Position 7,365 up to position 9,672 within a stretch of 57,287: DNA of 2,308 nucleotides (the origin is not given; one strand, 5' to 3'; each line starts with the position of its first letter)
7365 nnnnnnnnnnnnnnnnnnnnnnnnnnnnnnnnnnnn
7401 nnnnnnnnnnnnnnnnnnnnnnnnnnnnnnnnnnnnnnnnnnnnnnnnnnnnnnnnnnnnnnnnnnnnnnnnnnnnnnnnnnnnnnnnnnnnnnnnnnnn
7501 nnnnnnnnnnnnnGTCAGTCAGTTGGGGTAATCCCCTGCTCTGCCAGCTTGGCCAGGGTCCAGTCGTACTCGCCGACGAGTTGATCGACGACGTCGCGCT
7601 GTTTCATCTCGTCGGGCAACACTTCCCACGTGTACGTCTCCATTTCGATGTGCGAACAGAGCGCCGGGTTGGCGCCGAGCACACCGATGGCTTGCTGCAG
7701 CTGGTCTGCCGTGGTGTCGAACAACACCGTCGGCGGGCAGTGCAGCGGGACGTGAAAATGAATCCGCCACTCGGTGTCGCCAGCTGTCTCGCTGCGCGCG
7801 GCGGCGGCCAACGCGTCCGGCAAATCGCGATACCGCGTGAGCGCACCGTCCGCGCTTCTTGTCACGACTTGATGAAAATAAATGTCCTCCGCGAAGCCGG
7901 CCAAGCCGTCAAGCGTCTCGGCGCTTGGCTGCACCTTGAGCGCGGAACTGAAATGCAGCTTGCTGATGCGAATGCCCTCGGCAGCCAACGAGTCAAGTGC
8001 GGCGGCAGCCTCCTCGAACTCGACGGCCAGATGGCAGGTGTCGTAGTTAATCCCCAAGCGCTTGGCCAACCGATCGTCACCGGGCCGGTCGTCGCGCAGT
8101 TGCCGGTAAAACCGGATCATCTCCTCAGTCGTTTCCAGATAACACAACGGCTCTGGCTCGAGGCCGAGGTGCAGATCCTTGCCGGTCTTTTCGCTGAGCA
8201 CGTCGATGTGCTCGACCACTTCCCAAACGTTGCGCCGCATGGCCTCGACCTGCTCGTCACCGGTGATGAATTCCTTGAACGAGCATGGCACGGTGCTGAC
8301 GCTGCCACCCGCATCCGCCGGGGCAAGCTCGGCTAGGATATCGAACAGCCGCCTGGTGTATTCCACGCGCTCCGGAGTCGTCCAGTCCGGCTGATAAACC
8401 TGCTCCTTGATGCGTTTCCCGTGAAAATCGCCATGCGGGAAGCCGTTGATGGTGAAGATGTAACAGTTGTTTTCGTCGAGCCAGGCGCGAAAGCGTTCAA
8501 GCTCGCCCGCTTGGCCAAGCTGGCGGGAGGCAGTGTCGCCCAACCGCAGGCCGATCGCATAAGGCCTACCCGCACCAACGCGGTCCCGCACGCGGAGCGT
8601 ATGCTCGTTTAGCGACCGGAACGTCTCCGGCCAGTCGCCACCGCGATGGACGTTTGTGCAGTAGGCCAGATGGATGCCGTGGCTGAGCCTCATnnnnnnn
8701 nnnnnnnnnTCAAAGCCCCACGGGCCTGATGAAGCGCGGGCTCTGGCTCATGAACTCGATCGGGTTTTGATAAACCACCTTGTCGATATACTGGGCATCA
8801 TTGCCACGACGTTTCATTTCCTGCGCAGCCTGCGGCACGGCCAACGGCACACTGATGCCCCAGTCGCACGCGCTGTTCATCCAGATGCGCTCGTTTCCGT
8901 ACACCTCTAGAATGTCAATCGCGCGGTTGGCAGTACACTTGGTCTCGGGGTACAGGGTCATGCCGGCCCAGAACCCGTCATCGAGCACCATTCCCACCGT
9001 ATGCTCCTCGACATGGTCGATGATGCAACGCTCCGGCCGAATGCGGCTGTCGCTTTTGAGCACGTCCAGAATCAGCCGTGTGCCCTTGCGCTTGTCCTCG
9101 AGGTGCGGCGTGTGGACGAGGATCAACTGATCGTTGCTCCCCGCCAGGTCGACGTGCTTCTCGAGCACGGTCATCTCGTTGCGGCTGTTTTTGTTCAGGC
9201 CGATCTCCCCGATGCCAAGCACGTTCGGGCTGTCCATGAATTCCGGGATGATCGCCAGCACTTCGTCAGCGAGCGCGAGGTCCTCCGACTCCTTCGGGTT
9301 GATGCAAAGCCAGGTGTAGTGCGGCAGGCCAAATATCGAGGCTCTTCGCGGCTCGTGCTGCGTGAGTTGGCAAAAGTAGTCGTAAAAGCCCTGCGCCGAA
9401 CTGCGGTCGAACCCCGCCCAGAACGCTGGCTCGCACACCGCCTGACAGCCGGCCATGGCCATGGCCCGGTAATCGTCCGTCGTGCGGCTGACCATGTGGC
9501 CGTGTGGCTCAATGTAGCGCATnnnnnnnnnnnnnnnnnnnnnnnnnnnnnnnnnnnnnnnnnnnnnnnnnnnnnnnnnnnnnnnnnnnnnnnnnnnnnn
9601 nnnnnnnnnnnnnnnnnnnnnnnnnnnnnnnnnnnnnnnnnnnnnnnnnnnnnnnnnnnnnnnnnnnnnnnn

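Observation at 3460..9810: Non-canonical ebo-like cluster (EboB-EboE-EboC) lacking eboD/eboF and coupled to DUF4159, secreted ankyrin and carbamoyltransferase genes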

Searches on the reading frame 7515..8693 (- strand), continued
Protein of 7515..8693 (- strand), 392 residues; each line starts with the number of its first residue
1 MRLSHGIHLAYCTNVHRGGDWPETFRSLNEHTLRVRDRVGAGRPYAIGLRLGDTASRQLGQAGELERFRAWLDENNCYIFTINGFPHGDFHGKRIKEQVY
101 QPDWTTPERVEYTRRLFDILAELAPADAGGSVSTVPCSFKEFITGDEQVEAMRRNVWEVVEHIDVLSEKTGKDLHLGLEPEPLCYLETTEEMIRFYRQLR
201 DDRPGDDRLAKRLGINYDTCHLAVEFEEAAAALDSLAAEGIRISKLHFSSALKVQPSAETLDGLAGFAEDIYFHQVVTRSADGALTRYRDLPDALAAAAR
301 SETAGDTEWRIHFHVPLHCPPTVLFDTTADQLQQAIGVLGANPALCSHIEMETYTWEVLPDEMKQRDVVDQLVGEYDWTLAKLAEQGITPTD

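Call 45: search_protein_families(library=ncbifam, proteins=[L084:9178-10056:+, L083:9185-10033:+, L085:4549-5403:+, L084:7156-7986:+, L084:6833-7159:+, L083:11470-12216:+, L084:5658-6863:+, L084:10058-11461:+], max_evalue=0.01)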
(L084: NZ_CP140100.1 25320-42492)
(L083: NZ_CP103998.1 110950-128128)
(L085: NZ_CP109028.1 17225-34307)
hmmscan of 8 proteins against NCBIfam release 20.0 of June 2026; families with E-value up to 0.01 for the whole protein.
L084:9178-10056:+ (292 aa): 20 families
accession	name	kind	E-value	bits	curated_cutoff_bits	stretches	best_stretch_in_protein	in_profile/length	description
NF045897.1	SCO3242_trans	equivalog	1.5e-28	100.2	260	1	17-287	3-282/287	SCO3242 family prenyltransferase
NF035940.1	prenyl_rel_EboC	equivalog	2e-27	96.3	250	1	15-270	1-270/292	UbiA-like protein EboC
NF009523.0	PRK12884.1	equivalog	8.7e-16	57.9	269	1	13-171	4-162/279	prenyltransferase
NF009521.0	PRK12882.1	equivalog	8.1e-14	51.5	296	1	14-137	6-132/280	geranylgeranylglycerol-phosphate geranylgeranyltransferase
NF009522.0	PRK12883.1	equivalog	6.6e-09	35.7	353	1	51-156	44-150/279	geranylgeranylglycerol-phosphate geranylgeranyltransferase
NF008978.0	PRK12324.1-4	equivalog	1e-08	34.5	207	1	32-185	55-209/322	decaprenyl-phosphate phosphoribosyltransferase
TIGR01475.1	ubiA_other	subfamily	1.4e-08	34.5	180.8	1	47-173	39-167/282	UbiA-like polyprenyltransferase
NF006088.0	PRK08238.1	equivalog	3.3e-08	32.6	351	1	33-169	215-351/482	UbiA family prenyltransferase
TIGR01474.1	ubiA_proteo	equivalog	1.7e-07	31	275.45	1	26-157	22-156/282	4-hydroxybenzoate octaprenyltransferase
TIGR01473.1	cyoE_ctaB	equivalog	2.1e-07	31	210.3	1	27-161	14-157/281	heme o synthase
NF005742.0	PRK07566.1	equivalog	5.3e-07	29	313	1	61-114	83-133/315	chlorophyll synthase ChlG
TIGR01476.1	chlor_syn_BchG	subfamily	3.2e-06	26.8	212.3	1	61-181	55-180/283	(bacterio)chlorophyll synthase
NF009058.0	PRK12392.1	subfamily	1.1e-05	24.7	494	1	22-111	27-123/333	bacteriochlorophyll c synthase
NF009609.0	PRK13106.1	equivalog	5.6e-05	22.7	349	1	44-157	49-164/301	prenyltransferase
NF009526.0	PRK12888.1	equivalog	9.5e-05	21.9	364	1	47-220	55-236/301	4-hydroxybenzoate octaprenyltransferase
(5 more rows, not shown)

L083:9185-10033:+ (282 aa): 7 families
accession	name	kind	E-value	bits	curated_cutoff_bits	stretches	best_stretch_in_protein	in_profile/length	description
NF045897.1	SCO3242_trans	equivalog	1.3e-23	84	260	1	7-277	3-282/287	SCO3242 family prenyltransferase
NF035940.1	prenyl_rel_EboC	equivalog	2.3e-21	76.4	250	1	7-277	3-287/292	UbiA-like protein EboC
NF009523.0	PRK12884.1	equivalog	1.2e-09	37.7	269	1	2-170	3-166/279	prenyltransferase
NF009521.0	PRK12882.1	equivalog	8.9e-09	35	296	1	2-102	4-105/280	geranylgeranylglycerol-phosphate geranylgeranyltransferase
TIGR02056.1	ChlG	equivalog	4e-05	23.3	436.45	1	53-112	71-130/306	chlorophyll synthase ChlG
NF005742.0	PRK07566.1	equivalog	0.00076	18.7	313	1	43-142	73-170/315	chlorophyll synthase ChlG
NF009058.0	PRK12392.1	subfamily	0.0085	15.2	494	0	21-118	32-137/333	bacteriochlorophyll c synthase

L085:4549-5403:+ (284 aa): 12 families
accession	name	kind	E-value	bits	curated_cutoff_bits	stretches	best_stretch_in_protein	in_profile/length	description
NF045897.1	SCO3242_trans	equivalog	2.1e-105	352.4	260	1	6-284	1-287/287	SCO3242 family prenyltransferase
NF035940.1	prenyl_rel_EboC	equivalog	2.8e-34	118.8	250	1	8-278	3-286/292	UbiA-like protein EboC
NF009521.0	PRK12882.1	equivalog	6.1e-15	55.2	296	1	2-155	3-157/280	geranylgeranylglycerol-phosphate geranylgeranyltransferase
NF009523.0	PRK12884.1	equivalog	6.7e-15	55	269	1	9-147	9-149/279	prenyltransferase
NF005742.0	PRK07566.1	equivalog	2.6e-12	46.5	313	1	40-119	71-149/315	chlorophyll synthase ChlG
TIGR01476.1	chlor_syn_BchG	subfamily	3.8e-11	43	212.3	1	50-120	53-123/283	(bacterio)chlorophyll synthase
NF009522.0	PRK12883.1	equivalog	1.3e-07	31.4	353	1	50-145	52-147/279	geranylgeranylglycerol-phosphate geranylgeranyltransferase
TIGR01473.1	cyoE_ctaB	equivalog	1.4e-06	28.3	210.3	1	37-124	36-127/281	heme o synthase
TIGR02056.1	ChlG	equivalog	1.4e-06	28.1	436.45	1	42-99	54-118/306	chlorophyll synthase ChlG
TIGR01474.1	ubiA_proteo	equivalog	2.9e-06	27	275.45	1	49-152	55-159/282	4-hydroxybenzoate octaprenyltransferase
NF009058.0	PRK12392.1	subfamily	4.4e-05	22.7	494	1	53-87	70-104/333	bacteriochlorophyll c synthase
NF006088.0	PRK08238.1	equivalog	0.0019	17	351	1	55-126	247-319/482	UbiA family prenyltransferase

L084:7156-7986:+ (276 aa): 1 family
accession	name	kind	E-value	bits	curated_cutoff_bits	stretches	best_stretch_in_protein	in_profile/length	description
TIGR00010.1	TIGR00010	subfamily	3.9e-05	23.2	206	1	64-144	52-135/253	YchF/TatD family DNA exonuclease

L084:6833-7159:+ (108 aa): 0 families

L083:11470-12216:+ (248 aa): 2 families
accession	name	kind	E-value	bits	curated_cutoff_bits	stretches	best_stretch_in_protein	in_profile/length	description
NF035937.1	EboA_family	subfamily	6.2e-44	150.4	320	1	31-205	39-218/219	EboA family metabolite traffic protein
NF035938.1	EboA_domain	domain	1.5e-38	132.2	50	1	71-205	2-140/140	EboA domain-containing protein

L084:5658-6863:+ (401 aa): 7 families
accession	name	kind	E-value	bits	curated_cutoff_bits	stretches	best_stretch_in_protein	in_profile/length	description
NF004852.0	PRK06203.1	equivalog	7e-176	585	333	1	5-386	12-398/407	3-dehydroquinate synthase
TIGR01357.1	aroB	equivalog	5.1e-65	219.9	305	1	17-374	1-341/344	3-dehydroquinate synthase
TIGR04425.1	P_lya_rel_AroB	hypoth_equivalog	2e-47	161.9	400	1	90-377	65-342/348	AroB-related putative sugar phosphate phospholyase (cyclizing)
NF010627.0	PRK14021.1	equivalog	4.5e-30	104.6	565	1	98-376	260-537/542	bifunctional shikimate kinase/3-dehydroquinate synthase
NF010556.0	PRK13951.1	equivalog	5.9e-30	104.6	560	1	78-321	209-444/492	bifunctional shikimate kinase AroK/3-dehydroquinate synthase AroB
NF002022.0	PRK00843.1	equivalog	8.6e-11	41.4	413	2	92-185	72-160/350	NAD(P)-dependent glycerol-1-phosphate dehydrogenase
NF041822.1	daptide_DH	equivalog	0.00052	19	300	0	87-132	36-79/363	daptide-type RiPP biosynthesis dehydogenase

L084:10058-11461:+ (467 aa): 2 families
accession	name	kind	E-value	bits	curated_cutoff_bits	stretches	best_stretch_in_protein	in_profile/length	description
TIGR02335.1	hydr_PhnA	equivalog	1.7e-09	37.3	407.55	1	191-342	190-341/408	phosphonoacetate hydrolase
NF042991.1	alk_phos_PafA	equivalog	0.01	14.3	650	0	43-74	83-114/554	alkaline phosphatase PafA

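Call 47: search_solved_structures(query=window:7515-8693:-, max_evalue=0.01)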
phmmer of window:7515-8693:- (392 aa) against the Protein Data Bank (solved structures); distinct sequences matched with E-value up to 0.01: 0.

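Call 67: find_encoding_contigs(protein=P0006, flank=9000, max_places=3)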
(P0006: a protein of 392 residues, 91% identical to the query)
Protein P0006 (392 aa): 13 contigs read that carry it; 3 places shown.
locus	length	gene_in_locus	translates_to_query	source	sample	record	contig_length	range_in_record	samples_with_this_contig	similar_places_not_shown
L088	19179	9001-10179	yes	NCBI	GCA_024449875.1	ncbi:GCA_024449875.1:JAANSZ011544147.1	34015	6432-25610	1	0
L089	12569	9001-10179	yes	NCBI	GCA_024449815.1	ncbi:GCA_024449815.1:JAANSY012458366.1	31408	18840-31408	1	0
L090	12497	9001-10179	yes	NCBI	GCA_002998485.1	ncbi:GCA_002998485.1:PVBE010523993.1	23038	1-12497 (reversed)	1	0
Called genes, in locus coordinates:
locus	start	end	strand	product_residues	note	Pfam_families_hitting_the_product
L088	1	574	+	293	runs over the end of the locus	PF03755:YicC-like_N, PF08340:YicC-like_C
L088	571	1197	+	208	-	PF00625:Guanylate_kin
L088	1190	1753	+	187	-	PF02441:Flavoprotein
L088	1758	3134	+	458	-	PF00512:HisKA (weak), PF02518:HATPase_c, PF13581:HATPase_c_2 (weak)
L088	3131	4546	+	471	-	PF00072:Response_reg, PF06490:FleQ (weak), PF00158:Sigma54_activat, PF14532:Sigma54_activ_2, PF00004:AAA (weak), PF07728:AAA_5, PF25601:AAA_lid_14, PF02954:HTH_8, +3 more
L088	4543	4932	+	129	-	-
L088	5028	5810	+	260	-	PF00494:SQS_PSY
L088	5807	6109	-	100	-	-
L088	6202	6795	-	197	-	PF01476:LysM (faint)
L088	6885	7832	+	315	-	PF13593:SBF_like, PF01758:SBF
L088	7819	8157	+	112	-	-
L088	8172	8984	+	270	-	PF01026:TatD_DNase (weak)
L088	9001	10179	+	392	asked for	PF01261:AP_endonuc_2 (weak)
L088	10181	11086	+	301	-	PF01040:UbiA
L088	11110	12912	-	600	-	PF01839:FG-GAP (faint), PF13517:FG-GAP_3, PF07593:UnbV_ASPIC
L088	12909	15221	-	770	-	PF22113:Mtrc-MtrF_II-IV_dom (faint), PF13435:Cytochrome_C554 (faint)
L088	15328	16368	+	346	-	PF13709:DUF4159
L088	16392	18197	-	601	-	PF00361:Proton_antipo_M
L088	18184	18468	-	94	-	-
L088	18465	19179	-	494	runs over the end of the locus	PF00361:Proton_antipo_M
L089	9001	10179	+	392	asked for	PF01261:AP_endonuc_2 (weak)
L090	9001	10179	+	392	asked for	PF01261:AP_endonuc_2 (weak)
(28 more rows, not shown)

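Call 68: find_encoding_contigs(protein=P0040, flank=9000, max_places=2)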
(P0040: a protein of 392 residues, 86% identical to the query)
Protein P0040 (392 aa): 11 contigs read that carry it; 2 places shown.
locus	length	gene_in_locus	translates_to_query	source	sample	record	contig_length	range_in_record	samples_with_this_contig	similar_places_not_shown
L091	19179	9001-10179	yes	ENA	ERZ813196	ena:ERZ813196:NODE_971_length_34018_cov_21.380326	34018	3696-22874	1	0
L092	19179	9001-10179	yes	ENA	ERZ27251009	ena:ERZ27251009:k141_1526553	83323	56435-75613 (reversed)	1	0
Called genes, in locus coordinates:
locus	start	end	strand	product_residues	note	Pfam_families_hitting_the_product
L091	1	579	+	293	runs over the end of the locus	PF03755:YicC-like_N, PF08340:YicC-like_C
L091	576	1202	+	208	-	PF00625:Guanylate_kin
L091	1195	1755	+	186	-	PF02441:Flavoprotein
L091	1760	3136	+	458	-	PF00512:HisKA (faint), PF02518:HATPase_c, PF13581:HATPase_c_2 (faint)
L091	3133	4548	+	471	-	PF00072:Response_reg, PF06490:FleQ (weak), PF00158:Sigma54_activat, PF14532:Sigma54_activ_2, PF00004:AAA (weak), PF07728:AAA_5, PF25601:AAA_lid_14, PF02954:HTH_8, +2 more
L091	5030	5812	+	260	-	PF00494:SQS_PSY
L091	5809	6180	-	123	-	-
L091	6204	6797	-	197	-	PF01476:LysM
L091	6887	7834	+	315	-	PF13593:SBF_like, PF03547:Mem_trans (weak), PF01758:SBF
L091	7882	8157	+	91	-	-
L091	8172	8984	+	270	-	PF01026:TatD_DNase (weak)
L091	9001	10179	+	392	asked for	-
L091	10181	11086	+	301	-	PF01040:UbiA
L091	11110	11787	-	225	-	PF13517:FG-GAP_3 (weak), PF07593:UnbV_ASPIC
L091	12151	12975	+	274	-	PF13709:DUF4159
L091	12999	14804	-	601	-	PF00361:Proton_antipo_M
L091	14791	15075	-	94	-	-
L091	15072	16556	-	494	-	PF00361:Proton_antipo_M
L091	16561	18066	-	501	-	PF00361:Proton_antipo_M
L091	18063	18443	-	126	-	PF00420:Oxidored_q2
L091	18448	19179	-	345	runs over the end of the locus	PF13244:MbhD, PF20501:MbhE, PF04039:MnhB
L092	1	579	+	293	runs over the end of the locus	PF03755:YicC-like_N, PF08340:YicC-like_C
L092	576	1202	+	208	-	PF00625:Guanylate_kin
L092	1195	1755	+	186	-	PF02441:Flavoprotein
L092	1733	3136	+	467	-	PF00512:HisKA (faint), PF02518:HATPase_c, PF13581:HATPase_c_2 (faint)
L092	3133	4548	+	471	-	PF00072:Response_reg, PF06490:FleQ (weak), PF00158:Sigma54_activat, PF14532:Sigma54_activ_2, PF00004:AAA (weak), PF07728:AAA_5, PF25601:AAA_lid_14, PF02954:HTH_8, +2 more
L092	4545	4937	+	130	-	-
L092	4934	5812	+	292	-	PF00494:SQS_PSY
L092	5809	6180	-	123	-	-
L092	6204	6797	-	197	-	PF01476:LysM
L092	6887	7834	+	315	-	PF13593:SBF_like, PF03547:Mem_trans (weak), PF01758:SBF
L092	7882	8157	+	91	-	-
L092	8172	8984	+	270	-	PF01026:TatD_DNase (weak)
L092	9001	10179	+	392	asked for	-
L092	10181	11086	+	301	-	PF01040:UbiA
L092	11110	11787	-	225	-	PF13517:FG-GAP_3 (weak), PF07593:UnbV_ASPIC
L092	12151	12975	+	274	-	PF13709:DUF4159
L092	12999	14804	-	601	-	PF00361:Proton_antipo_M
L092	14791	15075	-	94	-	-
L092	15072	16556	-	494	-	PF00361:Proton_antipo_M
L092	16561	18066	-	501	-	PF00361:Proton_antipo_M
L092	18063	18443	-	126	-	PF00420:Oxidored_q2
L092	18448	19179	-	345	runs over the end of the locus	PF13244:MbhD, PF20501:MbhE, PF04039:MnhB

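Call 69: find_encoding_contigs(protein=P0007, flank=9000, max_places=2)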
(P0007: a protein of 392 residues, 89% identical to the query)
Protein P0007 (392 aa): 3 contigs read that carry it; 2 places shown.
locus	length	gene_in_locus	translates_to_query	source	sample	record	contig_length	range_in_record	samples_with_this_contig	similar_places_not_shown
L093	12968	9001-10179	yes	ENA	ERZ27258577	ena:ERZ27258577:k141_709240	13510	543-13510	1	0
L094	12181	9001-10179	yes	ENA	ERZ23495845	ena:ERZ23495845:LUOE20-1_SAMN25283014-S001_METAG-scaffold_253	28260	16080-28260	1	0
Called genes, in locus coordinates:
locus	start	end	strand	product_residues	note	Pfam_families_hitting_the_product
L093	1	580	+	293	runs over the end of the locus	PF03755:YicC-like_N, PF08340:YicC-like_C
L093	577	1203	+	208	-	PF00625:Guanylate_kin, PF13671:AAA_33 (faint)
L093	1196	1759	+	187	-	PF02441:Flavoprotein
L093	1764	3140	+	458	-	PF00512:HisKA, PF02518:HATPase_c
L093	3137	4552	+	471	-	PF00072:Response_reg, PF06490:FleQ (weak), PF00158:Sigma54_activat, PF14532:Sigma54_activ_2, PF00004:AAA (weak), PF07724:AAA_2 (weak), PF07728:AAA_5, PF25601:AAA_lid_14, +2 more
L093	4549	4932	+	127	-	-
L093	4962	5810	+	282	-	PF00494:SQS_PSY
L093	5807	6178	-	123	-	-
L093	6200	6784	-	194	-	-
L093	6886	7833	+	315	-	PF13593:SBF_like, PF01758:SBF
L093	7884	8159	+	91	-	-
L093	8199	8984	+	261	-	PF01026:TatD_DNase (weak)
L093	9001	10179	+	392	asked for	PF01261:AP_endonuc_2 (weak)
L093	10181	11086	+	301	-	PF01040:UbiA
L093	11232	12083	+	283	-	PF13709:DUF4159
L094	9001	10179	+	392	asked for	PF01261:AP_endonuc_2 (weak)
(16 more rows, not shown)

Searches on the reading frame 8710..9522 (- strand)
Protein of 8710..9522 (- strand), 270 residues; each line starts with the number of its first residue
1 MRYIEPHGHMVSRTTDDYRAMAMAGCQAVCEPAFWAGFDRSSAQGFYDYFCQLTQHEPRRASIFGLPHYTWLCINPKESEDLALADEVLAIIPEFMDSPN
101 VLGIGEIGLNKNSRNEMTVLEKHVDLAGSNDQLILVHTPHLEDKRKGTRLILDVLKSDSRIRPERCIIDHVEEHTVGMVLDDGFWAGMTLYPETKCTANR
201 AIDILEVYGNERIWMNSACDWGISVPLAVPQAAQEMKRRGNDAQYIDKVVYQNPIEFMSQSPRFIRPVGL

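Call 3: search_protein_families(library=pfam, proteins=[window:8710-9522:-], max_evalue=0.01)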
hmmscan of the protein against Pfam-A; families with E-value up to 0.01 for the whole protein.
window:8710-9522:- (270 aa): 1 family
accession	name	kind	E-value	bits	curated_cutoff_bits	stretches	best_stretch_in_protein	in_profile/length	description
PF01026.27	TatD_DNase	-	2.8e-06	27.4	27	1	72-190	59-176/253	TatD related DNase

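Call 4: search_protein_families(library=ncbifam, proteins=[window:8710-9522:-], max_evalue=0.01)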
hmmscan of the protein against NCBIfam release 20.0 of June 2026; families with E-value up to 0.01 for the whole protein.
window:8710-9522:- (270 aa): 1 family
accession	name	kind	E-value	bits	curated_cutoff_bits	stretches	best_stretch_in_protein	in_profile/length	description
TIGR00010.1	TIGR00010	subfamily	0.00043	19.8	206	1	74-144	61-135/253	YchF/TatD family DNA exonuclease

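Call 48: search_solved_structures(query=window:8710-9522:-, max_evalue=0.01)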
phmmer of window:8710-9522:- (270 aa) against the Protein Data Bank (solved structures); distinct sequences matched with E-value up to 0.01: 1.
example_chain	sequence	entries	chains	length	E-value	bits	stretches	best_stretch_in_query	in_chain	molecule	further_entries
3guw_A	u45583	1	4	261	3.5e-19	72.6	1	5-258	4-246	uncharacterized protein AF_1765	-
